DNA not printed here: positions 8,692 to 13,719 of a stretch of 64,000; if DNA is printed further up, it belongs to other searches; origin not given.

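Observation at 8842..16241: Two translationally coupled giant 'YYY' membrane proteins; the first is a GT-C-like + YYY fusion I do not recognise as a described architecture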

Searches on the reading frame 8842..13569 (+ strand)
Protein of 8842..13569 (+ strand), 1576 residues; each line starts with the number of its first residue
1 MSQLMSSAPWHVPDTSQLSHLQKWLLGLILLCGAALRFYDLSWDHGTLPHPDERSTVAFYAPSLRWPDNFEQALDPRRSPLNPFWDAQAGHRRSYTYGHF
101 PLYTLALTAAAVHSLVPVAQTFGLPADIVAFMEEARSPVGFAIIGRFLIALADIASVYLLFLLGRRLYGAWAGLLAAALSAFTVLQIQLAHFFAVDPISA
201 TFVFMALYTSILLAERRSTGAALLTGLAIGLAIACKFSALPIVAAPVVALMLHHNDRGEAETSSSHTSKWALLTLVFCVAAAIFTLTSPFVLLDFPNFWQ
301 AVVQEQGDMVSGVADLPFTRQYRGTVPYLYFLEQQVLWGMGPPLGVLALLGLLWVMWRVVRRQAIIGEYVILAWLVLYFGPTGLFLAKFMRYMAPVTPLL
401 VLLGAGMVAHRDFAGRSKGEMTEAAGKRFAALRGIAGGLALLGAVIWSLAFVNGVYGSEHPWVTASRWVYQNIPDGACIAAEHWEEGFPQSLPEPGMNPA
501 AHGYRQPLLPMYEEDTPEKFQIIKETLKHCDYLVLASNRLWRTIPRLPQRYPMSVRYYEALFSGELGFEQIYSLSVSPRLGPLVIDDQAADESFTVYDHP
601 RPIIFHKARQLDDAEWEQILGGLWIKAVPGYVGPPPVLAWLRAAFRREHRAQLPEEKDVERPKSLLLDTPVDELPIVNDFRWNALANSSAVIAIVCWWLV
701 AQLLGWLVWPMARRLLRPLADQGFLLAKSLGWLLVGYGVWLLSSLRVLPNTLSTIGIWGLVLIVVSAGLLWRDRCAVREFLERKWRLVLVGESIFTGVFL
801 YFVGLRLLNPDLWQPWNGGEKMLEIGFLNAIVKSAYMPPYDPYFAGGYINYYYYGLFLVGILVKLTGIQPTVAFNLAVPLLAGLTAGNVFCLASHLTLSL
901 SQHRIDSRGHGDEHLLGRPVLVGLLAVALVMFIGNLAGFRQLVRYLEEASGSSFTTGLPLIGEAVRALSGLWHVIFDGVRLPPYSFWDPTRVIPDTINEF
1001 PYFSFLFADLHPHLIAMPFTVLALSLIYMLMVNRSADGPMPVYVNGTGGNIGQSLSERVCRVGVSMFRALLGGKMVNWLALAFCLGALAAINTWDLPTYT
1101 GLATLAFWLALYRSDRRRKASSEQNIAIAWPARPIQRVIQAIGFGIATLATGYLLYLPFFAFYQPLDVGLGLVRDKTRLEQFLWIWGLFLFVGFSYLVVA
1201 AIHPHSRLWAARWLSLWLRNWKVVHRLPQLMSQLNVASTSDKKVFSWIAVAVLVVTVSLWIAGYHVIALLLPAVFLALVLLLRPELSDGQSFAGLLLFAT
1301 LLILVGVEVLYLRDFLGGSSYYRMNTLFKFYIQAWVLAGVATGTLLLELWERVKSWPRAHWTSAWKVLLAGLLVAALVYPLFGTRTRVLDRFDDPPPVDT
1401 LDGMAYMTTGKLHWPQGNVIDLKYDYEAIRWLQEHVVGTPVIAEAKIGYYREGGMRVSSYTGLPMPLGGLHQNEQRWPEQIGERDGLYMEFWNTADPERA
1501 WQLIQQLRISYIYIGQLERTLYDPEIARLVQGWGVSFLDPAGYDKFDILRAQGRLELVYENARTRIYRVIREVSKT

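Call 6: search_protein_families(library=pfam, proteins=[window:8842-13569:+], max_evalue=1)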
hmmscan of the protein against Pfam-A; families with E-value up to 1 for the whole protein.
window:8842-13569:+ (1576 aa): 2 families
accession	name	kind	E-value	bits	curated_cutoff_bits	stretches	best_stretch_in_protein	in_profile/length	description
PF10060.15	DUF2298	-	2.8e-122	409.6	27.8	1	734-1337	1-487/488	Uncharacterized membrane protein (DUF2298)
PF13231.12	PMT_2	-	3.6e-12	47.2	26.1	1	146-278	25-154/160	Dolichyl-phosphate-mannose-protein mannosyltransferase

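Call 7: search_protein_families(library=ncbifam, proteins=[window:8842-13569:+], max_evalue=1)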
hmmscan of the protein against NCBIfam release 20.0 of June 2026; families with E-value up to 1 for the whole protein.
window:8842-13569:+ (1576 aa): 1 family
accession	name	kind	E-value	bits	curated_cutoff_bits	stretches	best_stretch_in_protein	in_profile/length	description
TIGR03662.1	Chlor_Arch_YYY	subfamily_domain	1.2e-154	516.8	300.25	1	692-1531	3-708/727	chlor_Arch_YYY domain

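Call 9: search_solved_structures(query=window:8842-13569:+, max_evalue=1)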
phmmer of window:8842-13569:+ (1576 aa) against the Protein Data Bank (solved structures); distinct sequences matched with E-value up to 1: 0.

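Call 11: find_homologous_proteins(query=window:8842-13569:+, max_evalue=0.00001)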
Query window:8842-13569:+ (1576 aa): 672 proteins with E <= 0.00001 among 8000 candidates; the best 120 are listed.
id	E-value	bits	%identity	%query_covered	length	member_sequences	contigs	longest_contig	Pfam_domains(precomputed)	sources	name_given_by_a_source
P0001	0.0e+0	3581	100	99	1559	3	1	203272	PF10060.16,PF13231.13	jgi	-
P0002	0.0e+0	2793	78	99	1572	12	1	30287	PF10060.16,PF13231.13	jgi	jgi:YYY domain-containing protein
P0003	0.0e+0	2783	77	100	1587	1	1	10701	PF10060.16,PF13231.13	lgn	-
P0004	0.0e+0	2782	77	100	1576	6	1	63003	PF10060.16,PF13231.13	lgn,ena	-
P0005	0.0e+0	2732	76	100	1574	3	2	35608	PF10060.16,PF13231.13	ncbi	ncbi:MAG: DUF2298 domain-containing protein [Anaerolineae bacterium]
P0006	0.0e+0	2299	61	100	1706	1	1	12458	PF10060.16,PF13231.13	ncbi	-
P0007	0.0e+0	2259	66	98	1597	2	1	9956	PF10060.16,PF13231.13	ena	-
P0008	0.0e+0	2236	68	64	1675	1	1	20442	PF10060.16,PF13231.13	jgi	jgi:uncharacterized membrane protein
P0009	0.0e+0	2094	61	97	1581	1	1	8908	PF10060.16,PF13231.13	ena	-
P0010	0.0e+0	2072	60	97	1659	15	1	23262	PF10060.16,PF13231.13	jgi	-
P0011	0.0e+0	2071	61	99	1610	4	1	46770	PF10060.16,PF13231.13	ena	-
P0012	0.0e+0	2067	61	97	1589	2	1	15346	PF10060.16,PF13231.13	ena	-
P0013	0.0e+0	2048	59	99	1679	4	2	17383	PF10060.16,PF13231.13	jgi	jgi:YYY domain-containing protein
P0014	0.0e+0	2046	60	97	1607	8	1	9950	PF10060.16,PF13231.13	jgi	jgi:YYY domain-containing protein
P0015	0.0e+0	2036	59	99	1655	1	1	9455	PF10060.16,PF13231.13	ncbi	-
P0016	0.0e+0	2035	60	99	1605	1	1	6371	PF10060.16,PF13231.13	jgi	-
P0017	0.0e+0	2027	60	97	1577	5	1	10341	PF10060.16,PF13231.13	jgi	jgi:YYY domain-containing protein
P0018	0.0e+0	2025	59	99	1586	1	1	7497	PF10060.16,PF13231.13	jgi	-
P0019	0.0e+0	2008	60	97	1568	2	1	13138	PF10060.16,PF13231.13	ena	-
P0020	0.0e+0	2000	58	99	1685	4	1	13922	PF10060.16,PF13231.13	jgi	jgi:YYY domain-containing protein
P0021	0.0e+0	1997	59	98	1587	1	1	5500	PF10060.16,PF13231.13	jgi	jgi:YYY domain-containing protein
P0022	0.0e+0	1978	60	99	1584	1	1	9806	PF10060.16,PF13231.13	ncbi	-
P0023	0.0e+0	1974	59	97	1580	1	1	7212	PF10060.16,PF13231.13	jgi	-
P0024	0.0e+0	1973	58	99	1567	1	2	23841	PF10060.16,PF13231.13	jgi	jgi:YYY domain-containing protein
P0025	0.0e+0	1969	59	67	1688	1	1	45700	PF10060.16,PF13231.13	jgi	jgi:uncharacterized membrane protein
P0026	0.0e+0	1969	59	98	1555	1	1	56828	PF10060.16,PF13231.13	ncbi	ncbi:MAG: hypothetical protein Kow0063_15890 [Anaerolineae bacterium]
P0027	0.0e+0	1964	59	97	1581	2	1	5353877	PF10060.16,PF13231.13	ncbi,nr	ncbi:MAG: glycosyltransferase family 39 protein [Anaerolineales bacterium]|nr:MAG: glycosyltransfera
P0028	0.0e+0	1962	58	99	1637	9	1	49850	PF10060.16,PF13231.13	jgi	jgi:YYY domain-containing protein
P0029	0.0e+0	1961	58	98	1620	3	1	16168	PF10060.16,PF13231.13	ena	-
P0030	0.0e+0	1959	58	98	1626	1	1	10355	PF10060.16,PF13231.13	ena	-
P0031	0.0e+0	1958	59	98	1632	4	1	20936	PF10060.16,PF02366.25,PF13231.13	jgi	jgi:YYY domain-containing protein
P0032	0.0e+0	1947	57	98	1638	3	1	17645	PF10060.16,PF13231.13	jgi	jgi:YYY domain-containing protein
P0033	0.0e+0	1941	58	97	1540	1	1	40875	PF10060.16,PF13231.13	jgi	jgi:YYY domain-containing protein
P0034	0.0e+0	1940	58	100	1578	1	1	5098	PF10060.16,PF13231.13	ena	-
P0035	0.0e+0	1930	57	97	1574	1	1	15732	PF10060.16,PF13231.13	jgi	jgi:YYY domain-containing protein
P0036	0.0e+0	1928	58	97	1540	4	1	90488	PF10060.16,PF13231.13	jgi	jgi:YYY domain-containing protein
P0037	0.0e+0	1735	78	61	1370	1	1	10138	PF10060.16,PF08264.20,PF19302.5,PF13231.13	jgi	-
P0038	0.0e+0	1693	54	95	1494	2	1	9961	PF10060.16,PF13231.13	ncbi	ncbi:MAG: hypothetical protein D6784_10215, partial [Chloroflexi bacterium]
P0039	0.0e+0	1690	54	97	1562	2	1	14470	PF10060.16,PF13231.13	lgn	-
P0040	0.0e+0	1690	52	97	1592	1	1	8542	PF10060.16,PF13231.13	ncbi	-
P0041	0.0e+0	1688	54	98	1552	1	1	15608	PF10060.16,PF13231.13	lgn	-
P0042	0.0e+0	1683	54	65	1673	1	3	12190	PF10060.16,PF13231.13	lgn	-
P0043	0.0e+0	1680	52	97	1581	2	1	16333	PF10060.16,PF13231.13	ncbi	ncbi:MAG: DUF2298 domain-containing protein [Anaerolineae bacterium]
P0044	0.0e+0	1679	52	98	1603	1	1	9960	PF10060.16,PF13231.13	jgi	-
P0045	0.0e+0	1679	53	97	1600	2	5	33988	PF10060.16,PF13231.13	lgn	-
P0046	0.0e+0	1678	52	72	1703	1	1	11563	PF10060.16,PF13231.13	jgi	jgi:uncharacterized membrane protein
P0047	0.0e+0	1676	52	97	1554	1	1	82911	PF10060.16,PF13231.13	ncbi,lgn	-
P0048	0.0e+0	1676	53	99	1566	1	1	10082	PF10060.16,PF13231.13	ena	-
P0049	0.0e+0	1675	53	97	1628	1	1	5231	PF10060.16,PF13231.13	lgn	-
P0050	0.0e+0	1672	53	97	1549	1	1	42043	PF10060.16,PF13231.13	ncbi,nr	ncbi:MAG: glycosyltransferase family 39 protein [Anaerolineae bacterium]|nr:glycosyltransferase fami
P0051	0.0e+0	1672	52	99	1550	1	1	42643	PF10060.16,PF13231.13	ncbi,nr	ncbi:MAG: glycosyltransferase family 39 protein [Anaerolineae bacterium]|nr:glycosyltransferase fami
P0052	0.0e+0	1671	53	97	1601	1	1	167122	PF10060.16,PF13231.13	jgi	jgi:uncharacterized membrane protein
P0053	0.0e+0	1670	52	98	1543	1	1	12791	PF10060.16,PF13231.13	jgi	jgi:YYY domain-containing protein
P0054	0.0e+0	1670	57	65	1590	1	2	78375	PF10060.16,PF13231.13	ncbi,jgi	-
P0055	0.0e+0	1668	52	98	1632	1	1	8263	PF10060.16,PF13231.13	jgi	jgi:YYY domain-containing protein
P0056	0.0e+0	1668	51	71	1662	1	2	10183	PF10060.16,PF13231.13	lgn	-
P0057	0.0e+0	1667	51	99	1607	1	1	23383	PF10060.16,PF13231.13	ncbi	-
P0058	0.0e+0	1667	53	97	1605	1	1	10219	PF10060.16,PF13231.13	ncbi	-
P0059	0.0e+0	1667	52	72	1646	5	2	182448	PF10060.16,PF13231.13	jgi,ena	-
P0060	0.0e+0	1666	53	97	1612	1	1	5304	PF10060.16,PF13231.13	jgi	jgi:YYY domain-containing protein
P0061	0.0e+0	1664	53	99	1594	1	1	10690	PF10060.16,PF13231.13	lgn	-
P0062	0.0e+0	1664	51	72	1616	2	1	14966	PF10060.16,PF13231.13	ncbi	-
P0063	0.0e+0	1661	52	72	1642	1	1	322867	PF10060.16,PF13231.13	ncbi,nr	ncbi:MAG: hypothetical protein BroJett011_19820 [Chloroflexota bacterium]|nr:MAG: hypothetical prote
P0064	0.0e+0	1661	55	64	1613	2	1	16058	PF10060.16,PF13231.13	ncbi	-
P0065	0.0e+0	1660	52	98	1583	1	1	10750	PF10060.16,PF13231.13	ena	-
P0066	0.0e+0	1659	52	97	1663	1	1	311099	PF10060.16,PF13231.13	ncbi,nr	ncbi:MAG: glycosyltransferase family 39 protein [Anaerolineales bacterium]|nr:glycosyltransferase fa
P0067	0.0e+0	1658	52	98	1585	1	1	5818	PF10060.16,PF13231.13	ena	-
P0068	0.0e+0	1658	52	97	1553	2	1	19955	PF10060.16,PF13231.13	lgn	-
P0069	0.0e+0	1657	53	98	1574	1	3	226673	PF10060.16,PF13231.13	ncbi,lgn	-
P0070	0.0e+0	1657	52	98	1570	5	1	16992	PF10060.16,PF13231.13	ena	-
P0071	0.0e+0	1652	55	63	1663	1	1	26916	PF10060.16,PF13231.13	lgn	-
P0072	0.0e+0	1647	51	71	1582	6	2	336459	PF10060.16,PF13231.13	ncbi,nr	ncbi:MAG: glycosyltransferase family 39 protein [Anaerolineaceae bacterium]|nr:glycosyltransferase f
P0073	0.0e+0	1647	51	71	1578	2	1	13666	PF10060.16,PF13231.13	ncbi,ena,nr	ncbi:MAG: glycosyltransferase family 39 protein [Anaerolineae bacterium]|nr:glycosyltransferase fami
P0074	0.0e+0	1647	52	98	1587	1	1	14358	PF10060.16,PF13231.13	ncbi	-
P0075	0.0e+0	1644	54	97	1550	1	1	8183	PF10060.16,PF13231.13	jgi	jgi:YYY domain-containing protein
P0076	0.0e+0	1641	50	98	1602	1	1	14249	PF10060.16,PF13231.13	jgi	jgi:YYY domain-containing protein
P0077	0.0e+0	1640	52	98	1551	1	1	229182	PF10060.16,PF13231.13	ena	-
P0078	0.0e+0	1639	52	99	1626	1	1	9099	PF10060.16,PF13231.13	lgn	-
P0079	0.0e+0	1637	52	99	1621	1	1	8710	PF10060.16,PF13231.13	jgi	jgi:uncharacterized membrane protein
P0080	0.0e+0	1637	52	98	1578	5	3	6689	PF10060.16,PF13231.13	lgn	-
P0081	0.0e+0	1634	51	97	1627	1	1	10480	PF10060.16,PF13231.13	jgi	jgi:YYY domain-containing protein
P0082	0.0e+0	1634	52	97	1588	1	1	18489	PF10060.16,PF13231.13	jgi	jgi:uncharacterized membrane protein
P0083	0.0e+0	1630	50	71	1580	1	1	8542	PF10060.16,PF13231.13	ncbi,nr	ncbi:MAG: glycosyltransferase family 39 protein [Anaerolineae bacterium]|nr:glycosyltransferase fami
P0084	0.0e+0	1627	55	63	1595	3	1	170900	PF10060.16,PF13231.13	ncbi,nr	ncbi:MAG: hypothetical protein FOGNACKC_01515 [Anaerolineae bacterium]|nr:hypothetical protein [Anae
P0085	0.0e+0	1626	51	98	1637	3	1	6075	PF10060.16,PF13231.13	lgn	-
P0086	0.0e+0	1626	51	97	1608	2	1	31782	PF10060.16,PF13231.13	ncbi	-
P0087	0.0e+0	1625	51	98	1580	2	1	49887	PF10060.16,PF13231.13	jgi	jgi:YYY domain-containing protein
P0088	0.0e+0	1623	51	98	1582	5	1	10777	PF10060.16,PF13231.13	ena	-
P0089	0.0e+0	1614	50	98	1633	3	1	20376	PF10060.16,PF13231.13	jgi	jgi:uncharacterized membrane protein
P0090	0.0e+0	1612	51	97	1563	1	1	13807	PF10060.16,PF13231.13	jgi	-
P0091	0.0e+0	1612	51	97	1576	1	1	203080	PF10060.16,PF13231.13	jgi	-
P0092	0.0e+0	1607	49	72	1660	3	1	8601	PF10060.16,PF13231.13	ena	-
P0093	0.0e+0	1604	53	64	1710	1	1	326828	PF10060.16,PF13231.13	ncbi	-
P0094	0.0e+0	1603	50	97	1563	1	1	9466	PF10060.16,PF13231.13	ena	-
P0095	0.0e+0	1602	51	98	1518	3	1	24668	PF10060.16,PF13231.13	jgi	jgi:YYY domain-containing protein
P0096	0.0e+0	1602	50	98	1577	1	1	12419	PF10060.16,PF13231.13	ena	-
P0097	0.0e+0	1600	51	99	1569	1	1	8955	PF10060.16,PF13231.13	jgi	jgi:YYY domain-containing protein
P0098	0.0e+0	1594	51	98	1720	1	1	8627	PF10060.16,PF13231.13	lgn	-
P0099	0.0e+0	1594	50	99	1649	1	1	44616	PF10060.16,PF13231.13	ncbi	-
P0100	0.0e+0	1590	49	72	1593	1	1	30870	PF10060.16,PF13231.13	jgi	-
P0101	0.0e+0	1586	49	99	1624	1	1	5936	PF10060.16,PF13231.13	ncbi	-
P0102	0.0e+0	1583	55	62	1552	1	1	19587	PF10060.16,PF13231.13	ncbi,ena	-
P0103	0.0e+0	1578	50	72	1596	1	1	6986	PF10060.16,PF13231.13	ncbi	-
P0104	0.0e+0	1572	50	98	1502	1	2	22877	PF10060.16,PF13231.13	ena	-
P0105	0.0e+0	1567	49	73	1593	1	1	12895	PF10060.16,PF13231.13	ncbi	-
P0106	0.0e+0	1566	50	98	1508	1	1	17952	PF10060.16,PF13231.13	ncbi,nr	ncbi:MAG: glycosyltransferase family 39 protein [Anaerolineae bacterium]|nr:glycosyltransferase fami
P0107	0.0e+0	1560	49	97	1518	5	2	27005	PF10060.16,PF13231.13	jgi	-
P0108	0.0e+0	1555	49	97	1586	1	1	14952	PF10060.16,PF13231.13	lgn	-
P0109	0.0e+0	1553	50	98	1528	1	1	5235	PF10060.16,PF13231.13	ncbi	-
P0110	0.0e+0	1553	50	99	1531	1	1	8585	PF10060.16,PF13231.13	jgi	jgi:uncharacterized membrane protein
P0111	0.0e+0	1550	49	97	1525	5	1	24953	PF10060.16,PF13231.13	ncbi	-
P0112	0.0e+0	1550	49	97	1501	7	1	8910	PF10060.16,PF13231.13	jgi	jgi:YYY domain-containing protein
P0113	0.0e+0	1546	51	98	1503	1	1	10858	PF10060.16,PF13231.13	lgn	-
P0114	0.0e+0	1543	49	98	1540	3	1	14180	PF10060.16,PF13231.13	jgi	-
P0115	0.0e+0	1542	50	97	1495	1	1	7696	PF10060.16,PF13231.13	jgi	jgi:YYY domain-containing protein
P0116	0.0e+0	1541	49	98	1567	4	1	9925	PF10060.16,PF13231.13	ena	-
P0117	0.0e+0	1541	49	99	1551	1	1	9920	PF10060.16,PF13231.13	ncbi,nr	ncbi:MAG: DUF2298 domain-containing protein [Anaerolineae bacterium]|nr:DUF2298 domain-containing pr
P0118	0.0e+0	1538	49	98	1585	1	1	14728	PF10060.16,PF13231.13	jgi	jgi:YYY domain-containing protein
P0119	0.0e+0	1535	49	98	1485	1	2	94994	PF10060.16,PF13231.13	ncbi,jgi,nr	ncbi:MAG: DUF2298 domain-containing protein [Anaerolineae bacterium]|jgi:YYY domain-containing prote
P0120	0.0e+0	1534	48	97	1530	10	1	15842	PF10060.16,PF13231.13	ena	-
